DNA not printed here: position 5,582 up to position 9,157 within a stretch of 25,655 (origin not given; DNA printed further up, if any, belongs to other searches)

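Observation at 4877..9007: Stand-alone ArsR + rhodanese + fused Fe-S/Mo-enzyme module: candidate new cytoplasmic sulfur (or metalloid) redox system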

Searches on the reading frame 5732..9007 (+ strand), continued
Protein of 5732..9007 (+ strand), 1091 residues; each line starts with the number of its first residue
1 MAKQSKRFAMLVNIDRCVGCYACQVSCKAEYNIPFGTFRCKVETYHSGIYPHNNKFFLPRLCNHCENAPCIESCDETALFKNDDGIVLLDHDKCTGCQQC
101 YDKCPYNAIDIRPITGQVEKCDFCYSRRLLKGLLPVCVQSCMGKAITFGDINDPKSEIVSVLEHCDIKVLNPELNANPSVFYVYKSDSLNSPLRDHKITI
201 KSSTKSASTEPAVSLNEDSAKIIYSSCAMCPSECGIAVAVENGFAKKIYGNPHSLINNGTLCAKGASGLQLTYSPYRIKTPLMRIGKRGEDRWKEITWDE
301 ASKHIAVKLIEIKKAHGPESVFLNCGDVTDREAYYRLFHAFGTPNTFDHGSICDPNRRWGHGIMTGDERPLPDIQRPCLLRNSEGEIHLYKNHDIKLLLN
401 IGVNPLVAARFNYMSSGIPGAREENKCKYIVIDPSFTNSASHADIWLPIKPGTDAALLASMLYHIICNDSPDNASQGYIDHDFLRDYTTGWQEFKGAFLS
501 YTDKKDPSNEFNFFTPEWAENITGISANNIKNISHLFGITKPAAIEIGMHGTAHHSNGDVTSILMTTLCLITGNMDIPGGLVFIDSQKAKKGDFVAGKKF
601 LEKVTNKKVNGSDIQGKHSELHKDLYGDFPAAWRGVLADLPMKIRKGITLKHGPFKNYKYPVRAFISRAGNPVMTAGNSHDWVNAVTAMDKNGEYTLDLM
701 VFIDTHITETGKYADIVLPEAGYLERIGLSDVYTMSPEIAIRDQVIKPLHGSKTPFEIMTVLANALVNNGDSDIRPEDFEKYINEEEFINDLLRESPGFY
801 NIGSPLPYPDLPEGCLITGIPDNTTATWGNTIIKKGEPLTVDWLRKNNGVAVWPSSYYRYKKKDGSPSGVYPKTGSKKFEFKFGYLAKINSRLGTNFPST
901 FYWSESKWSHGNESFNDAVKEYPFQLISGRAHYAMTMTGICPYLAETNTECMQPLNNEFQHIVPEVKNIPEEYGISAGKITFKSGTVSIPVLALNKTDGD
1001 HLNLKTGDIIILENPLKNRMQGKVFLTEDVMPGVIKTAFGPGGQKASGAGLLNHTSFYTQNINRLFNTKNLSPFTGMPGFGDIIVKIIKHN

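Call 7: find_homologous_proteins(query=window:5732-9004:+, max_evalue=1e-20)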
Query window:5732-9004:+ (1091 aa): 3210 proteins with E <= 1e-20 among 8000 candidates; the best 120 are listed.
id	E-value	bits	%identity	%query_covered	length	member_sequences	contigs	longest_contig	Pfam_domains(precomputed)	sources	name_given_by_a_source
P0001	0.0e+0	2330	89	100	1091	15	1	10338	PF00384.28,PF12797.13,PF12837.13,PF13247.12,PF00037.33,PF01568.28,PF13187.12,PF04879.22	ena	-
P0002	0.0e+0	1873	71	100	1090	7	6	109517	PF14697.12,PF00384.28,PF12797.13,PF12837.13,PF13247.12,PF00037.33,PF01568.28,PF04879.22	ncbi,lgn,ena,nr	ncbi:MAG TPA: dehydrogenase [Nitrospirae bacterium]|nr:tetrathionate reductase subunit B precursor [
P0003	0.0e+0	1863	71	100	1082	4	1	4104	PF14697.12,PF00384.28,PF12797.13,PF12837.13,PF13247.12,PF00037.33,PF04879.22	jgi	jgi:anaerobic selenocysteine-containing dehydrogenase/Fe-S-cluster-containing hydrogenase component 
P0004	0.0e+0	1841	69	100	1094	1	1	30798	PF14697.12,PF00384.28,PF12797.13,PF12837.13,PF13247.12,PF00037.33,PF01568.28,PF12838.13,PF13237.12,PF04879.22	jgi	jgi:anaerobic selenocysteine-containing dehydrogenase/Fe-S-cluster-containing dehydrogenase componen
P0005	0.0e+0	1822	69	100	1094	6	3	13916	PF14697.12,PF00384.28,PF12797.13,PF12837.13,PF13247.12,PF00037.33,PF01568.28,PF04879.22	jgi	jgi:anaerobic selenocysteine-containing dehydrogenase/Fe-S-cluster-containing dehydrogenase componen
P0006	0.0e+0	1817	69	99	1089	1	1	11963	PF14697.12,PF00384.28,PF12837.13,PF13247.12,PF00037.33,PF01568.28,PF13237.12,PF04879.22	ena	-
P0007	0.0e+0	1804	68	100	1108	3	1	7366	PF14697.12,PF00384.28,PF12837.13,PF13247.12,PF00037.33,PF01568.28,PF04879.22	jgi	-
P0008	0.0e+0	1802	68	100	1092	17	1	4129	PF00384.28,PF13247.12,PF01568.28,PF12838.13,PF04879.22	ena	-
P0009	0.0e+0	1800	68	100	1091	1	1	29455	PF00384.28,PF12797.13,PF13247.12,PF00037.33,PF01568.28,PF13237.12,PF04879.22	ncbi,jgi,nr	ncbi:MAG: dehydrogenase [Nitrospiraceae bacterium]|nr:MAG: dehydrogenase [Nitrospiraceae bacterium]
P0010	0.0e+0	1799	69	100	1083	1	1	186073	PF14697.12,PF00384.28,PF12797.13,PF12837.13,PF13247.12,PF01568.28,PF13237.12,PF13187.12,PF04879.22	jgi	jgi:anaerobic selenocysteine-containing dehydrogenase/Fe-S-cluster-containing hydrogenase component 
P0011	0.0e+0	1799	68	100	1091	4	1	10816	PF00384.28,PF12797.13,PF13247.12,PF00037.33,PF01568.28,PF04879.22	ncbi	ncbi:MAG: molybdopterin-dependent oxidoreductase [Thermodesulfovibrionia bacterium]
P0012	0.0e+0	1795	67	100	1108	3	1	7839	PF00384.28,PF12837.13,PF13247.12,PF00037.33,PF01568.28,PF04879.22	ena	-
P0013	0.0e+0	1792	67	100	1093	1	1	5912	PF14697.12,PF00384.28,PF12797.13,PF12837.13,PF13247.12,PF01568.28,PF13237.12,PF04879.22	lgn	-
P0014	0.0e+0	1791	68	99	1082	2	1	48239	PF14697.12,PF00384.28,PF12837.13,PF13247.12,PF00037.33,PF01568.28,PF04879.22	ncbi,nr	ncbi:MAG: molybdopterin-dependent oxidoreductase [Nitrospirae bacterium]|nr:molybdopterin-dependent 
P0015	0.0e+0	1791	67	100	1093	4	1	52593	PF14697.12,PF00384.28,PF12797.13,PF13247.12,PF00037.33,PF01568.28,PF12838.13,PF13237.12,PF04879.22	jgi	jgi:anaerobic selenocysteine-containing dehydrogenase/Fe-S-cluster-containing hydrogenase component 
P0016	0.0e+0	1788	67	99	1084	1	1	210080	PF00384.28,PF12797.13,PF13247.12,PF00037.33,PF01568.28,PF13237.12,PF04879.22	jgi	jgi:thiosulfate reductase/polysulfide reductase chain A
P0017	0.0e+0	1787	67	100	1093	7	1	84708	PF14697.12,PF00384.28,PF12797.13,PF12837.13,PF13247.12,PF00037.33,PF01568.28,PF04879.22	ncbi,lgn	-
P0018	0.0e+0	1783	68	100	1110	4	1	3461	PF14697.12,PF00384.28,PF12797.13,PF13247.12,PF00037.33,PF01568.28,PF13237.12,PF04879.22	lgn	-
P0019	0.0e+0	1779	67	100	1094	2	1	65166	PF14697.12,PF00384.28,PF12797.13,PF12837.13,PF13247.12,PF00037.33,PF01568.28,PF12838.13,PF13237.12,PF04879.22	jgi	jgi:anaerobic selenocysteine-containing dehydrogenase/Fe-S-cluster-containing hydrogenase component 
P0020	0.0e+0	1775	67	100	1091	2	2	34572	PF14697.12,PF00384.28,PF12797.13,PF12837.13,PF13247.12,PF00037.33,PF01568.28,PF13237.12,PF04879.22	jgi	jgi:anaerobic selenocysteine-containing dehydrogenase/Fe-S-cluster-containing hydrogenase component 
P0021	0.0e+0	1775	67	100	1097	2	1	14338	PF00384.28,PF12797.13,PF13247.12,PF01568.28,PF04879.22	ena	-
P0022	0.0e+0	1774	66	100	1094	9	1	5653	PF00384.28,PF12797.13,PF12837.13,PF13247.12,PF00037.33,PF01568.28,PF04879.22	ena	-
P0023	0.0e+0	1774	66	100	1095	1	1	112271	PF14697.12,PF00384.28,PF13247.12,PF01568.28,PF13237.12,PF04879.22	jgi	jgi:anaerobic selenocysteine-containing dehydrogenase/Fe-S-cluster-containing hydrogenase component 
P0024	0.0e+0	1768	69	98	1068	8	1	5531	PF00384.28,PF13247.12,PF00037.33,PF01568.28,PF12838.13,PF04879.22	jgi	-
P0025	0.0e+0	1765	67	99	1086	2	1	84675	PF14697.12,PF00384.28,PF12797.13,PF13247.12,PF00037.33,PF01568.28,PF13237.12,PF04879.22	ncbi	-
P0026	0.0e+0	1765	67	100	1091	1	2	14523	PF00384.28,PF12837.13,PF13247.12,PF00037.33,PF01568.28,PF04879.22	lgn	-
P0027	0.0e+0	1765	67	99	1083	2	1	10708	PF00384.28,PF12837.13,PF13247.12,PF00037.33,PF01568.28,PF13237.12,PF04879.22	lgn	-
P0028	0.0e+0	1764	67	99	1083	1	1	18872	PF00384.28,PF13247.12,PF00037.33,PF01568.28,PF04879.22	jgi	-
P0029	0.0e+0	1759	65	100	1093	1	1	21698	PF00384.28,PF12797.13,PF13247.12,PF01568.28,PF04879.22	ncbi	ncbi:MAG: molybdopterin-dependent oxidoreductase [Nitrospirota bacterium]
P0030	0.0e+0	1758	67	99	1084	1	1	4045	PF00384.28,PF12797.13,PF12837.13,PF13247.12,PF00037.33,PF12838.13,PF13237.12,PF13187.12,PF04879.22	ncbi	-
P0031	0.0e+0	1757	67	100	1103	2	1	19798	PF14697.12,PF00384.28,PF13247.12,PF00037.33,PF01568.28,PF04879.22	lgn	-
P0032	0.0e+0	1756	67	100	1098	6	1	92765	PF00384.28,PF12797.13,PF12837.13,PF13247.12,PF00037.33,PF01568.28,PF04879.22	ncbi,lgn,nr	ncbi:MAG: molybdopterin-dependent oxidoreductase [Nitrospirae bacterium]|nr:molybdopterin-dependent 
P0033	0.0e+0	1755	67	100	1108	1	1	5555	PF00384.28,PF12797.13,PF12837.13,PF13247.12,PF00037.33,PF01568.28,PF13237.12,PF13187.12,PF04879.22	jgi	-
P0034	0.0e+0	1755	67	100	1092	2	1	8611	PF00384.28,PF12797.13,PF13247.12,PF00037.33,PF01568.28,PF04879.22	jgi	jgi:anaerobic selenocysteine-containing dehydrogenase/Fe-S-cluster-containing hydrogenase component 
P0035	0.0e+0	1750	66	100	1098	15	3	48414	PF00384.28,PF13247.12,PF04879.22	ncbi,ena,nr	ncbi:tetrathionate reductase subunit B precursor [bacterium BMS3Abin09]|nr:tetrathionate reductase s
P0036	0.0e+0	1748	66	100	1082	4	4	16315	PF14697.12,PF00384.28,PF12797.13,PF12837.13,PF13247.12,PF00037.33,PF01568.28,PF12838.13,PF25160.2,PF04879.22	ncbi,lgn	-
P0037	0.0e+0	1747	66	100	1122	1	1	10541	PF14697.12,PF00384.28,PF12797.13,PF12837.13,PF13247.12,PF00037.33,PF01568.28,PF13237.12,PF04879.22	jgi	jgi:anaerobic selenocysteine-containing dehydrogenase/Fe-S-cluster-containing dehydrogenase componen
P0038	0.0e+0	1746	65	100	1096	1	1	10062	PF14697.12,PF00384.28,PF12797.13,PF12837.13,PF13247.12,PF00037.33,PF01568.28,PF12838.13,PF04879.22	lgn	-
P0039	0.0e+0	1746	66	100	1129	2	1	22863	PF14697.12,PF00384.28,PF12797.13,PF12837.13,PF13247.12,PF00037.33,PF01568.28,PF04879.22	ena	-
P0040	0.0e+0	1745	65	100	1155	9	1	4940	PF14697.12,PF00384.28,PF12797.13,PF12837.13,PF13247.12,PF00037.33,PF01568.28,PF13237.12,PF04879.22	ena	-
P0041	0.0e+0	1745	66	100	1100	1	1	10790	PF00384.28,PF13247.12,PF00037.33,PF01568.28,PF12838.13,PF13237.12,PF04879.22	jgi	jgi:anaerobic selenocysteine-containing dehydrogenase/Fe-S-cluster-containing hydrogenase component 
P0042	0.0e+0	1744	66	100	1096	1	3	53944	PF00384.28,PF13247.12,PF00037.33,PF01568.28,PF04879.22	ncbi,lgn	-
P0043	0.0e+0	1742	66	100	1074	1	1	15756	PF00384.28,PF12797.13,PF12837.13,PF13247.12,PF00037.33,PF01568.28,PF04879.22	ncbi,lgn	-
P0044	0.0e+0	1742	67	99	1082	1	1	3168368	PF14697.12,PF00384.28,PF12797.13,PF12837.13,PF13247.12,PF00037.33,PF01568.28,PF13237.12,PF04879.22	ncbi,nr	ncbi:MAG: molybdopterin-dependent oxidoreductase [Nitrospiraceae bacterium]|nr:MAG: molybdopterin-de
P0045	0.0e+0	1741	66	99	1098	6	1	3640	PF14697.12,PF00384.28,PF12797.13,PF12837.13,PF13247.12,PF00037.33,PF01568.28,PF12838.13,PF13237.12,PF04879.22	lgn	-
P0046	0.0e+0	1740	65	100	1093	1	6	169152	PF14697.12,PF00384.28,PF12837.13,PF13247.12,PF00037.33,PF01568.28,PF04879.22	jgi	jgi:anaerobic selenocysteine-containing dehydrogenase/Fe-S-cluster-containing dehydrogenase componen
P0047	0.0e+0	1739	67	100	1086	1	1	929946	PF00384.28,PF12797.13,PF12837.13,PF13247.12,PF00037.33,PF01568.28,PF12838.13,PF13237.12,PF04879.22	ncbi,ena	-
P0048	0.0e+0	1737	68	97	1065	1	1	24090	PF00384.28,PF13247.12,PF00037.33,PF01568.28,PF04879.22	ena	-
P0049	0.0e+0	1736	66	99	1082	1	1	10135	PF00384.28,PF13247.12,PF00037.33,PF01568.28,PF13187.12,PF04879.22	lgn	-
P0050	0.0e+0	1730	65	100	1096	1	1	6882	PF14697.12,PF00384.28,PF13247.12,PF01568.28,PF04879.22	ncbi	-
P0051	0.0e+0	1729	65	100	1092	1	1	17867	PF00384.28,PF12797.13,PF12837.13,PF13247.12,PF00037.33,PF01568.28,PF12838.13,PF13237.12,PF04879.22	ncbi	-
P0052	0.0e+0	1728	64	100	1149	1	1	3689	PF00384.28,PF12797.13,PF13247.12,PF00037.33,PF01568.28,PF13237.12,PF04879.22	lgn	-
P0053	0.0e+0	1728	66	100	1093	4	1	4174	PF00384.28,PF12797.13,PF12837.13,PF13247.12,PF00037.33,PF01568.28,PF13237.12,PF04879.22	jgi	jgi:thiosulfate reductase/polysulfide reductase chain A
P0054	0.0e+0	1728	65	100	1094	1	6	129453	PF14697.12,PF00384.28,PF12837.13,PF13247.12,PF00037.33,PF01568.28,PF12838.13,PF13237.12,PF04879.22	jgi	jgi:anaerobic selenocysteine-containing dehydrogenase/Fe-S-cluster-containing hydrogenase component 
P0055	0.0e+0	1727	66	99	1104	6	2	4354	PF00384.28,PF12837.13,PF13247.12,PF00037.33,PF01568.28,PF04879.22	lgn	-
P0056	0.0e+0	1721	67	98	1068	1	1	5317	PF14697.12,PF00384.28,PF13247.12,PF00037.33,PF01568.28,PF12838.13,PF04879.22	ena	-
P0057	0.0e+0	1720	64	100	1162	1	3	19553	PF14697.12,PF00384.28,PF12797.13,PF12837.13,PF13247.12,PF00037.33,PF01568.28,PF04879.22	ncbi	-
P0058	0.0e+0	1720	66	99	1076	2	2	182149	PF00384.28,PF13247.12,PF01568.28,PF04879.22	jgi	-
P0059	0.0e+0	1712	65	99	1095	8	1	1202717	PF14697.12,PF00384.28,PF13247.12,PF01568.28,PF04879.22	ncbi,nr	ncbi:MAG: molybdopterin-dependent oxidoreductase [Nitrospiraceae bacterium]|nr:MAG: molybdopterin-de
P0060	0.0e+0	1710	65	100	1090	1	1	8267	PF14697.12,PF00384.28,PF13247.12,PF01568.28,PF04879.22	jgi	jgi:anaerobic selenocysteine-containing dehydrogenase/Fe-S-cluster-containing hydrogenase component 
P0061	0.0e+0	1706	65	99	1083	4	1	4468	PF00384.28,PF13247.12,PF00037.33,PF01568.28,PF13237.12,PF04879.22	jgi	jgi:anaerobic selenocysteine-containing dehydrogenase/Fe-S-cluster-containing hydrogenase component 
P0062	0.0e+0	1705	65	100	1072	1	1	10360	PF00384.28,PF12837.13,PF13247.12,PF01568.28,PF04879.22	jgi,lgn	jgi:anaerobic selenocysteine-containing dehydrogenase/Fe-S-cluster-containing dehydrogenase componen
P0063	0.0e+0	1699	65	99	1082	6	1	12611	PF00384.28,PF12797.13,PF12837.13,PF13247.12,PF00037.33,PF01568.28,PF13237.12,PF04879.22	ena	-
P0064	0.0e+0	1697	65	99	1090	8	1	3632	PF00384.28,PF12797.13,PF13247.12,PF01568.28,PF12838.13,PF13187.12,PF04879.22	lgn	-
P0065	0.0e+0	1695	67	98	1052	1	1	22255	PF00384.28,PF13247.12,PF00037.33,PF01568.28,PF04879.22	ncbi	-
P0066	0.0e+0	1691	65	99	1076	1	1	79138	PF00384.28,PF12797.13,PF13247.12,PF01568.28,PF12838.13,PF04879.22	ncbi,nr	ncbi:MAG: molybdopterin-dependent oxidoreductase [Nitrospirae bacterium]|nr:molybdopterin-dependent 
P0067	0.0e+0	1688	65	100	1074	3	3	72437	PF00384.28,PF13247.12,PF01568.28,PF04879.22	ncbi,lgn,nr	ncbi:MAG: molybdopterin-dependent oxidoreductase [Nitrospirae bacterium]|nr:molybdopterin-dependent 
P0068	0.0e+0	1688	63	100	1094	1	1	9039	PF14697.12,PF00384.28,PF12797.13,PF13247.12,PF00037.33,PF01568.28,PF12838.13,PF13237.12,PF04879.22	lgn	-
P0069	0.0e+0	1687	64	100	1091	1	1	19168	PF00384.28,PF12837.13,PF13247.12,PF00037.33,PF01568.28,PF04879.22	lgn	-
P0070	0.0e+0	1687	64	100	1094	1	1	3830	PF00384.28,PF12797.13,PF12837.13,PF13247.12,PF04879.22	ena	-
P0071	0.0e+0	1684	64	100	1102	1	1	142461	PF00384.28,PF12797.13,PF12837.13,PF13247.12,PF00037.33,PF01568.28,PF13237.12,PF04879.22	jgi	jgi:anaerobic selenocysteine-containing dehydrogenase/Fe-S-cluster-containing hydrogenase component 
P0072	0.0e+0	1681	63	100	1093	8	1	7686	PF00384.28,PF12797.13,PF12837.13,PF13247.12,PF00037.33,PF01568.28,PF04879.22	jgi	jgi:anaerobic selenocysteine-containing dehydrogenase/Fe-S-cluster-containing dehydrogenase componen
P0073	0.0e+0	1680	63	99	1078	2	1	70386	PF00384.28,PF12797.13,PF12837.13,PF13247.12,PF00037.33,PF01568.28,PF13237.12,PF04879.22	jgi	jgi:anaerobic selenocysteine-containing dehydrogenase/Fe-S-cluster-containing dehydrogenase componen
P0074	0.0e+0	1677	64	100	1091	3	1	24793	PF00384.28,PF12797.13,PF12837.13,PF13247.12,PF00037.33,PF01568.28,PF04879.22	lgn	-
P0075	0.0e+0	1672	62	100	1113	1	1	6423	PF00384.28,PF12797.13,PF12837.13,PF13247.12,PF00037.33,PF01568.28,PF13237.12,PF04879.22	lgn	-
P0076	0.0e+0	1671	65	100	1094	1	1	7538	PF14697.12,PF00384.28,PF12837.13,PF13247.12,PF12838.13,PF12797.13,PF00037.33,PF01568.28,PF25160.2,PF13237.12,PF13187.12,PF04879.22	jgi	-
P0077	0.0e+0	1669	63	100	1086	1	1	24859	PF00384.28,PF12837.13,PF13247.12,PF01568.28,PF04879.22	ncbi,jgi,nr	ncbi:MAG: dehydrogenase [Nitrospiraceae bacterium]|nr:MAG: dehydrogenase [Nitrospiraceae bacterium]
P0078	0.0e+0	1668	64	99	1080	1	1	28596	PF00384.28,PF12797.13,PF12837.13,PF13247.12,PF00037.33,PF01568.28,PF04879.22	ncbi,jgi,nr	ncbi:MAG: dehydrogenase [Nitrospiraceae bacterium]|nr:MAG: dehydrogenase [Nitrospiraceae bacterium]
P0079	0.0e+0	1665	63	100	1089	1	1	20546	PF14697.12,PF00384.28,PF12797.13,PF12837.13,PF13247.12,PF00037.33,PF01568.28,PF04879.22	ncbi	-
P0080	0.0e+0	1665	63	99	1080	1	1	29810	PF00384.28,PF12797.13,PF12837.13,PF13247.12,PF00037.33,PF01568.28,PF04879.22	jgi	jgi:anaerobic selenocysteine-containing dehydrogenase/Fe-S-cluster-containing dehydrogenase componen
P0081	0.0e+0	1664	63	100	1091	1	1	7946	PF00384.28,PF12797.13,PF12837.13,PF13247.12,PF00037.33,PF01568.28,PF04879.22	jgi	jgi:thiosulfate reductase/polysulfide reductase chain A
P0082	0.0e+0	1664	64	100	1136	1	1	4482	PF00384.28,PF12837.13,PF13247.12,PF01568.28,PF12838.13,PF13237.12,PF04879.22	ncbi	-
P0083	0.0e+0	1661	63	100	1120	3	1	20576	PF00384.28,PF12837.13,PF13247.12,PF00037.33,PF01568.28,PF04879.22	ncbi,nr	ncbi:MAG: molybdopterin-dependent oxidoreductase [Nitrospirae bacterium]|nr:molybdopterin-dependent 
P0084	0.0e+0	1659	64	99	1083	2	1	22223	PF00384.28,PF12797.13,PF12837.13,PF13247.12,PF00037.33,PF12838.13,PF04879.22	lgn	-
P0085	0.0e+0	1658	63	99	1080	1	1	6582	PF00384.28,PF13247.12,PF00037.33,PF01568.28,PF04879.22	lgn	-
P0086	0.0e+0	1650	62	99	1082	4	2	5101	PF00384.28,PF12797.13,PF12837.13,PF13247.12,PF00037.33,PF01568.28,PF13237.12,PF04879.22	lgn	-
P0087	0.0e+0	1649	63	100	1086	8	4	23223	PF00384.28,PF13247.12,PF00037.33,PF01568.28,PF04879.22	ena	-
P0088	0.0e+0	1632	63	100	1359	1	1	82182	PF00384.28,PF12837.13,PF13247.12,PF00528.28,PF01568.28,PF04879.22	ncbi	-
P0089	0.0e+0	1630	61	100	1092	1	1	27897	PF00384.28,PF12797.13,PF12837.13,PF13247.12,PF00037.33,PF01568.28,PF13237.12,PF04879.22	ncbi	ncbi:MAG: molybdopterin-dependent oxidoreductase [Thermodesulfovibrionia bacterium]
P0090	0.0e+0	1627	61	100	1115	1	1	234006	PF00384.28,PF12797.13,PF12837.13,PF13247.12,PF00037.33,PF01568.28,PF13237.12,PF04879.22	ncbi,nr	ncbi:MAG: molybdopterin-dependent oxidoreductase [Nitrospirae bacterium]|nr:molybdopterin-dependent 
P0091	0.0e+0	1621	63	63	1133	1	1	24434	PF14697.12,PF00384.28,PF12797.13,PF12837.13,PF13247.12,PF00037.33,PF01568.28,PF04879.22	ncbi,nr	ncbi:MAG: molybdopterin-dependent oxidoreductase [Nitrospirae bacterium]|nr:molybdopterin-dependent 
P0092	0.0e+0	1618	61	100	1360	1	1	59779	PF00384.28,PF13247.12,PF00528.28,PF00037.33,PF01568.28,PF04879.22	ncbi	-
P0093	0.0e+0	1616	61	99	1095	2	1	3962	PF00384.28,PF12797.13,PF12837.13,PF13247.12,PF00037.33,PF01568.28,PF13237.12,PF04879.22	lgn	-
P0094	0.0e+0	1615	65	93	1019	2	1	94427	PF00384.28,PF13247.12,PF00037.33,PF01568.28,PF04879.22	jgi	jgi:anaerobic selenocysteine-containing dehydrogenase/ferredoxin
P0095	0.0e+0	1614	62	99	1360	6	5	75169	PF00384.28,PF13247.12,PF00528.28,PF01568.28,PF04879.22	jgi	jgi:His/Glu/Gln/Arg/opine family amino acid ABC transporter permease subunit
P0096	0.0e+0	1614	61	100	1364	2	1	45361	PF00384.28,PF13247.12,PF00528.28,PF01568.28,PF12838.13,PF04879.22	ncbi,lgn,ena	-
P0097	0.0e+0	1611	62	100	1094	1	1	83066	PF14697.12,PF00384.28,PF12797.13,PF12837.13,PF13247.12,PF00037.33,PF01568.28,PF12838.13,PF13187.12,PF04879.22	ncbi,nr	ncbi:MAG: molybdopterin-dependent oxidoreductase [Nitrospirae bacterium]|nr:molybdopterin-dependent 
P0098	0.0e+0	1608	67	91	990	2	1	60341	PF00384.28,PF13247.12,PF01568.28,PF04879.22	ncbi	-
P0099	0.0e+0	1603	61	100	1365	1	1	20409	PF00384.28,PF13247.12,PF00528.28,PF01568.28,PF04879.22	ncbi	-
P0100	0.0e+0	1602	61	99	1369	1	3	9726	PF00384.28,PF13247.12,PF00528.28,PF01568.28,PF04879.22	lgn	-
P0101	0.0e+0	1599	61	99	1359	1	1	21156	PF00384.28,PF13247.12,PF00528.28,PF01568.28,PF04879.22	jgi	jgi:His/Glu/Gln/Arg/opine family amino acid ABC transporter permease subunit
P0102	0.0e+0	1599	61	100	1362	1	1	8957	PF00384.28,PF13247.12,PF00528.28,PF01568.28,PF04879.22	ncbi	-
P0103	0.0e+0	1593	60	100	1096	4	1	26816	PF00384.28,PF12797.13,PF13247.12,PF00037.33,PF01568.28,PF12838.13,PF13237.12,PF04879.22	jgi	-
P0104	0.0e+0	1592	61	100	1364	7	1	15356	PF00384.28,PF13247.12,PF00528.28,PF01568.28,PF04879.22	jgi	jgi:His/Glu/Gln/Arg/opine family amino acid ABC transporter permease subunit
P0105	0.0e+0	1589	59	99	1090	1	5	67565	PF00384.28,PF13247.12,PF00037.33,PF01568.28,PF04879.22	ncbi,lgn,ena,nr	ncbi:MAG: molybdopterin-dependent oxidoreductase [Nitrospira sp.]|nr:molybdopterin-dependent oxidore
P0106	0.0e+0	1587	69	87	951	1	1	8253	PF00384.28,PF01568.28,PF04879.22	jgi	jgi:anaerobic selenocysteine-containing dehydrogenase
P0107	0.0e+0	1586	61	100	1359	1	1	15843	PF00384.28,PF13247.12,PF00528.28,PF04879.22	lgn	-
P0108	0.0e+0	1585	67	91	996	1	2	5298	PF00384.28,PF13247.12,PF04879.22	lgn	-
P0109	0.0e+0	1583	59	100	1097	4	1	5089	PF00384.28,PF12797.13,PF12837.13,PF13247.12,PF00037.33,PF01568.28,PF13237.12,PF04879.22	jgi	jgi:thiosulfate reductase/polysulfide reductase chain A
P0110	0.0e+0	1581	60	99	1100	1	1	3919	PF00384.28,PF12837.13,PF13247.12,PF01568.28,PF04879.22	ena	-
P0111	0.0e+0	1580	61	100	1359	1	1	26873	PF00384.28,PF13247.12,PF00528.28,PF04879.22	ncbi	-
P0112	0.0e+0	1579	58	100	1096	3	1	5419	PF00384.28,PF12797.13,PF12837.13,PF13247.12,PF00037.33,PF01568.28,PF13237.12,PF04879.22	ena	-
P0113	0.0e+0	1572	65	92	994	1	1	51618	PF00384.28,PF13247.12,PF01568.28,PF04879.22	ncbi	-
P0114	0.0e+0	1568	60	100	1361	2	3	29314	PF00384.28,PF13247.12,PF00528.28,PF04879.22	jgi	jgi:thiosulfate reductase/polysulfide reductase chain A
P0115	0.0e+0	1556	69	87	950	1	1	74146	PF00384.28,PF01568.28,PF04879.22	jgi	jgi:anaerobic selenocysteine-containing dehydrogenase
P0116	0.0e+0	1555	59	100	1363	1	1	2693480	PF00384.28,PF13247.12,PF00528.28,PF01568.28,PF04879.22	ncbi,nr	ncbi:MAG: ABC transporter permease subunit [Nitrospiraceae bacterium]|nr:MAG: ABC transporter permea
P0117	0.0e+0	1550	58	100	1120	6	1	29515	PF00384.28,PF12797.13,PF13247.12,PF01568.28,PF04879.22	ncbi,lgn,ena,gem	-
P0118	0.0e+0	1546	69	85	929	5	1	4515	PF14697.12,PF00384.28,PF12837.13,PF13247.12,PF00037.33,PF12838.13,PF04879.22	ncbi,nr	ncbi:MAG: molybdopterin-dependent oxidoreductase, partial [Thermodesulfovibrionia bacterium]|nr:moly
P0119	0.0e+0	1531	65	91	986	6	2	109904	PF00384.28,PF13247.12,PF01568.28,PF04879.22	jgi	jgi:anaerobic selenocysteine-containing dehydrogenase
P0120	0.0e+0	1531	68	87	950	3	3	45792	PF00384.28,PF01568.28,PF04879.22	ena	-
